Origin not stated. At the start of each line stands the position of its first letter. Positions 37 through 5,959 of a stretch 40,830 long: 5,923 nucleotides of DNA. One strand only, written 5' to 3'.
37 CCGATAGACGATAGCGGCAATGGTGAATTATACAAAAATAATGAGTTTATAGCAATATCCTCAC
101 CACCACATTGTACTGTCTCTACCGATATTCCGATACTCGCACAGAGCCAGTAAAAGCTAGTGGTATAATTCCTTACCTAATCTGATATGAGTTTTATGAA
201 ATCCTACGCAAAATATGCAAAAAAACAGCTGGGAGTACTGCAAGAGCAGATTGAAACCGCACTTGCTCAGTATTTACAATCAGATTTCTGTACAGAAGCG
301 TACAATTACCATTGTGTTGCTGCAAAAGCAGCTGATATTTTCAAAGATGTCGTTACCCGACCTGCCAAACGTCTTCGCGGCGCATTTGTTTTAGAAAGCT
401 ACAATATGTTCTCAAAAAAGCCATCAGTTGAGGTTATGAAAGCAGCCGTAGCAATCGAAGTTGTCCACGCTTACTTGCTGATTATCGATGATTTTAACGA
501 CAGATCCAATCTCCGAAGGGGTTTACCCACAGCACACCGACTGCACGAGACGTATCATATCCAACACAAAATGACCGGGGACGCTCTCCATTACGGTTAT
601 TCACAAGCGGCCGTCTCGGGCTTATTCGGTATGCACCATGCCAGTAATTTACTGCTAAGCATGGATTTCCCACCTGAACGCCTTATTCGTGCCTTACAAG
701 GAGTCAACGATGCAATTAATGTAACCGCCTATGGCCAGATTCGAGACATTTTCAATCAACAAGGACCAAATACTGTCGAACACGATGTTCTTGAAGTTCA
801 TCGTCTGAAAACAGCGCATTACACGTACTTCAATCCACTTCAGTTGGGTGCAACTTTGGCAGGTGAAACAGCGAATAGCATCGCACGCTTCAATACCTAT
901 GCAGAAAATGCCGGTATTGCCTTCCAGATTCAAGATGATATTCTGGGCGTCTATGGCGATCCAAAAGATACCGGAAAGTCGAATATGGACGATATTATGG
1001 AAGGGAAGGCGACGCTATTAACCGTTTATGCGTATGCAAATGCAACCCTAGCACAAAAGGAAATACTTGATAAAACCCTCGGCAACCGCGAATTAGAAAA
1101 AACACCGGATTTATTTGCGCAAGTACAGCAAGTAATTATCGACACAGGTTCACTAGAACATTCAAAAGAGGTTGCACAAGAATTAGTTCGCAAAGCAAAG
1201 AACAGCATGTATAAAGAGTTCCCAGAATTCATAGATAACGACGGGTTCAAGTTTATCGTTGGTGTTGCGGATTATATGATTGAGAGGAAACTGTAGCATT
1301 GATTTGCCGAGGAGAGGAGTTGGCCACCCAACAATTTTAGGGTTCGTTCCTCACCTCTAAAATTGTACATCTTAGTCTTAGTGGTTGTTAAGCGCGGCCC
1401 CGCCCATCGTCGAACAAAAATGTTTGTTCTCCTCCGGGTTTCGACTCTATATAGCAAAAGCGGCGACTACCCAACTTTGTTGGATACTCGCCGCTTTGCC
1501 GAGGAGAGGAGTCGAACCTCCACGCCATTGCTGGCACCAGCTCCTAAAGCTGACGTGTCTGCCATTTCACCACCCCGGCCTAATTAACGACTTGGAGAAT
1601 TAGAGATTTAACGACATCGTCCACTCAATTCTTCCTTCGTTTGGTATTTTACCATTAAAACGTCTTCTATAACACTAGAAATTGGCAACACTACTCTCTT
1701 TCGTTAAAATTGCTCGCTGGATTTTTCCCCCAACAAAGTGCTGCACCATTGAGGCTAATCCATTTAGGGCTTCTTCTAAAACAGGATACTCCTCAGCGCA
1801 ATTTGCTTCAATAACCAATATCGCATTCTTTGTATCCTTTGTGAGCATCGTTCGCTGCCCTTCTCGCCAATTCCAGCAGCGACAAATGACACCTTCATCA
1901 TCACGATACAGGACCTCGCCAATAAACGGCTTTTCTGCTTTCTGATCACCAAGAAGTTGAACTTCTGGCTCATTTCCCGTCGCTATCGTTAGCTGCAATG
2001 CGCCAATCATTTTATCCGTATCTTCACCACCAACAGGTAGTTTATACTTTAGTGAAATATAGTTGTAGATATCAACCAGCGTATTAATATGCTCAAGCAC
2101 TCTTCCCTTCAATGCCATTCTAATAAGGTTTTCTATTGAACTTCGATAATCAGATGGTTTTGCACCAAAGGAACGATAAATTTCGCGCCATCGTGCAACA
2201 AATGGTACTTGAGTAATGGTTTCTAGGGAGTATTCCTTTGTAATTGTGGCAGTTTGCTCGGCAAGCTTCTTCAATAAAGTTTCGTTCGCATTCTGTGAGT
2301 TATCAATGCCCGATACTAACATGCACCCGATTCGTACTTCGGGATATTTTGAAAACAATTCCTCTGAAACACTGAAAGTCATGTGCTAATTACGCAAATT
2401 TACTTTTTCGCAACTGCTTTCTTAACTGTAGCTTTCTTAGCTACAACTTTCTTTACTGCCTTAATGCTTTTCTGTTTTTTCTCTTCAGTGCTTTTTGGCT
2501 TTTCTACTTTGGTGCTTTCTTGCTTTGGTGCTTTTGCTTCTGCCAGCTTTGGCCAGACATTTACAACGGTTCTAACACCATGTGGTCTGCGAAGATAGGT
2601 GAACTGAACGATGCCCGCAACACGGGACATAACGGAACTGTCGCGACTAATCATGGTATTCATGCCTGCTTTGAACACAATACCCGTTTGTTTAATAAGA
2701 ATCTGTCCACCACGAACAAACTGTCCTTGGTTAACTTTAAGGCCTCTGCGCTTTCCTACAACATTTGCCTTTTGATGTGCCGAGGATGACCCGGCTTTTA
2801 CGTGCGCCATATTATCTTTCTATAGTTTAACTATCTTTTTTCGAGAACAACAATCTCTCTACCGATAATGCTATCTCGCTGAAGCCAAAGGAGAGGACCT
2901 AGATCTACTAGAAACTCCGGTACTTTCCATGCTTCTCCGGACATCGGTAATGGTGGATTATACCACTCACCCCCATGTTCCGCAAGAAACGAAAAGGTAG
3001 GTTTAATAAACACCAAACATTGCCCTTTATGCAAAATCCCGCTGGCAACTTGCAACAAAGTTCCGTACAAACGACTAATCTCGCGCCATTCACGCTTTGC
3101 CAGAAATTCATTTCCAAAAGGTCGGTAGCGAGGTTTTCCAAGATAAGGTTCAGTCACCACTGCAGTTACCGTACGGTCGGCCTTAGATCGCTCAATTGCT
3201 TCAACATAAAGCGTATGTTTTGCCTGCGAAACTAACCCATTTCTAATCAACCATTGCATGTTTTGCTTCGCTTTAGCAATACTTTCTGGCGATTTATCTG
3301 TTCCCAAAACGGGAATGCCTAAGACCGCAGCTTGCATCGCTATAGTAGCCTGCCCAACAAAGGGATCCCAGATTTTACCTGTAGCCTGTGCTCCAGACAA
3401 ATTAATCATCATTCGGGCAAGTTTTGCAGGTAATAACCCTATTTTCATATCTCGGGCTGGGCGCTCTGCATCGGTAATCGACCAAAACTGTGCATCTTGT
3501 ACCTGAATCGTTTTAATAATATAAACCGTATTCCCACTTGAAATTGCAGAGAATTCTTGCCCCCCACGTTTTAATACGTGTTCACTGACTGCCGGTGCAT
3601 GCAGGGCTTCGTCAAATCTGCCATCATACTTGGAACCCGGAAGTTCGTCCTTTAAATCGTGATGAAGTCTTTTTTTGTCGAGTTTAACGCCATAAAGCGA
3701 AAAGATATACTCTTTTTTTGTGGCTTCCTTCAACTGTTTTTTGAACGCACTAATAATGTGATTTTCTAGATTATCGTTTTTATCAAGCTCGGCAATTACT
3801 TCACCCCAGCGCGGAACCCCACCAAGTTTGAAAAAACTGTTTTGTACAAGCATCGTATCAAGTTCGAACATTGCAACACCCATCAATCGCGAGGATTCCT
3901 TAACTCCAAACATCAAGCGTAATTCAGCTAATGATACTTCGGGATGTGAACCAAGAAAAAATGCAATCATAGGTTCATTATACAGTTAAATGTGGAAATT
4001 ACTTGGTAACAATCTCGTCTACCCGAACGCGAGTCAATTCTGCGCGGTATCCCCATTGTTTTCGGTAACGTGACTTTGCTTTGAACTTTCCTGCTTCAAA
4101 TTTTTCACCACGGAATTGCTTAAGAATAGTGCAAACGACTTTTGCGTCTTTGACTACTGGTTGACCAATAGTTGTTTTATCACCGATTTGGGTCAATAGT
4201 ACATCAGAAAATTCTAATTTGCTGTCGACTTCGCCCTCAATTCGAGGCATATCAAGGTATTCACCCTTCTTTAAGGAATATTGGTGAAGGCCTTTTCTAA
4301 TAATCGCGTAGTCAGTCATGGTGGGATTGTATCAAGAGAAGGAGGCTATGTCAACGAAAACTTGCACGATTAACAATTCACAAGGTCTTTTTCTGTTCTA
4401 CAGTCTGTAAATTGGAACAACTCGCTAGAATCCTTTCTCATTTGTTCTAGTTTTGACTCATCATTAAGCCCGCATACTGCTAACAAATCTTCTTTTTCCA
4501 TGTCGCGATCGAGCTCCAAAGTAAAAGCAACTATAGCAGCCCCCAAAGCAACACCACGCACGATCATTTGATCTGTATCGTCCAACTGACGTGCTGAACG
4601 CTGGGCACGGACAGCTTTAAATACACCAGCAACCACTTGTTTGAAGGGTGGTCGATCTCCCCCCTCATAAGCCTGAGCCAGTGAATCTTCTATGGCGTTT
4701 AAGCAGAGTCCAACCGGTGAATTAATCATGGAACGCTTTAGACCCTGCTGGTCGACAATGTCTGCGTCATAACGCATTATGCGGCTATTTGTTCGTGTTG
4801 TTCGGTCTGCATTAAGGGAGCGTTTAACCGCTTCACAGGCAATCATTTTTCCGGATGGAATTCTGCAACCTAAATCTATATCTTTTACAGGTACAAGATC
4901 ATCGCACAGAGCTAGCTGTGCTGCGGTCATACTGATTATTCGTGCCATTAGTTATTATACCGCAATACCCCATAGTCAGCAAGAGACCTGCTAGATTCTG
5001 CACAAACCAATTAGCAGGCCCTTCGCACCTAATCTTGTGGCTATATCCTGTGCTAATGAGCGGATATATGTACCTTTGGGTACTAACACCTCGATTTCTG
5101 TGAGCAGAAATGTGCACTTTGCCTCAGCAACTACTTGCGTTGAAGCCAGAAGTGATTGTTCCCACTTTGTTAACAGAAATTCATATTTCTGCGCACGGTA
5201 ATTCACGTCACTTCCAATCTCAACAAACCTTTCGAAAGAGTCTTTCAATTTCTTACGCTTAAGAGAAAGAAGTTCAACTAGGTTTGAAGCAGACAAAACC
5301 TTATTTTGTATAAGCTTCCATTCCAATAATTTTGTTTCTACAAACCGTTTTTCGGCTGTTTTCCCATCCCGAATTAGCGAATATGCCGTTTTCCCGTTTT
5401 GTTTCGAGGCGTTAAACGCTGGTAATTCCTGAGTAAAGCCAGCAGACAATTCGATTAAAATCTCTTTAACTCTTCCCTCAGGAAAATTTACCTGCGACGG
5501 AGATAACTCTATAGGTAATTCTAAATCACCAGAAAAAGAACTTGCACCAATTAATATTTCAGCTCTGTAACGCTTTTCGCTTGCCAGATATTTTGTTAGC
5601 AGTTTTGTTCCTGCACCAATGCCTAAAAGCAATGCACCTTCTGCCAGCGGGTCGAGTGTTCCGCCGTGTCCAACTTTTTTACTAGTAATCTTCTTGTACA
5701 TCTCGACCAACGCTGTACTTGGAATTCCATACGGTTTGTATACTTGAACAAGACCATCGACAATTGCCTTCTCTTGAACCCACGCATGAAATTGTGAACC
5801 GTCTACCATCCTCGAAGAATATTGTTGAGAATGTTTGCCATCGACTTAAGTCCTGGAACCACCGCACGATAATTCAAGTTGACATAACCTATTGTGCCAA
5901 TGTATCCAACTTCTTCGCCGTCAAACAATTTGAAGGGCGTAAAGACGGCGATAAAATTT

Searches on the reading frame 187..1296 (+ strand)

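Call 67: search_protein_families(library=pfam, proteins=[window:187-1296:+], max_evalue=0.0001)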
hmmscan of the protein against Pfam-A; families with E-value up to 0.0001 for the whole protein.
window:187-1296:+ (369 aa): 1 family
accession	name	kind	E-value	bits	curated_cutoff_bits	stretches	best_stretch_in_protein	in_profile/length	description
PF00348.22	polyprenyl_synt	-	2.8e-53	181.1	27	1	50-302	6-238/251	Polyprenyl synthetase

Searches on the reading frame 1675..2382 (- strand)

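Call 67: search_protein_families(library=pfam, proteins=[window:1675-2382:-], max_evalue=0.0001)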
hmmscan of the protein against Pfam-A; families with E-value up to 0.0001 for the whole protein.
window:1675-2382:- (235 aa): 1 family
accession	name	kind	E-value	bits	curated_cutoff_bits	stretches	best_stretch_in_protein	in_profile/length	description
PF03483.22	B3_4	-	2.7e-24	86.2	29.3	1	65-192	2-125/174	B3/4 domain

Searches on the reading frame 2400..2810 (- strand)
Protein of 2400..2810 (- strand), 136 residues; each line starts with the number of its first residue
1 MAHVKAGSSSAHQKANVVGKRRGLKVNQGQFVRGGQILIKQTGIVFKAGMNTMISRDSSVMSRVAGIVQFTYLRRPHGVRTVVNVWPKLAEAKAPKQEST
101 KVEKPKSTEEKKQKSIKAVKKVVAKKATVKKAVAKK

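Call 67: search_protein_families(library=pfam, proteins=[window:2400-2810:-], max_evalue=0.0001)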
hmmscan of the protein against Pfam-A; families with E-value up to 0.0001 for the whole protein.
window:2400-2810:- (136 aa): 1 family
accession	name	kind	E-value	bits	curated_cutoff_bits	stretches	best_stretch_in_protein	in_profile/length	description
PF01016.24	Ribosomal_L27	-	1.2e-15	57.7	20.5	1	2-83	1-77/79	Ribosomal L27 protein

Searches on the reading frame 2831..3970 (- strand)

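Call 67: search_protein_families(library=pfam, proteins=[window:2831-3970:-], max_evalue=0.0001)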
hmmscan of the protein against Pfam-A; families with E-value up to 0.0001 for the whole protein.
window:2831-3970:- (379 aa): 1 family
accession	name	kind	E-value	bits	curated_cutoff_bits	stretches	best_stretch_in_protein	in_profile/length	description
PF01170.24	UPF0020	-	7.3e-09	36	22.3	1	176-321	8-164/197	RMKL-like, methyltransferase domain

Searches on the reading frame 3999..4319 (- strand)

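Call 67: search_protein_families(library=pfam, proteins=[window:3999-4319:-], max_evalue=0.0001)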
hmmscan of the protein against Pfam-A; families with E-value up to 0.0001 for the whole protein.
window:3999-4319:- (106 aa): 1 family
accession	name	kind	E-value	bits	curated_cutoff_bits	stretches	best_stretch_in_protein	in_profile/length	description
PF00829.26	Ribosomal_L21p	-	2.5e-26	92.3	27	1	4-103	2-99/99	Ribosomal prokaryotic L21 protein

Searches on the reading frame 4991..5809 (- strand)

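Call 67: search_protein_families(library=pfam, proteins=[window:4991-5809:-], max_evalue=0.0001)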
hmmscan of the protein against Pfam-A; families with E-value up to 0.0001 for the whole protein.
window:4991-5809:- (272 aa): 1 family
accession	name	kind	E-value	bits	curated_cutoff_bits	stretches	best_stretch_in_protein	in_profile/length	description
PF01509.24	TruB_N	-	2e-26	93.6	27.3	1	40-168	3-131/149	TruB family pseudouridylate synthase (N terminal domain)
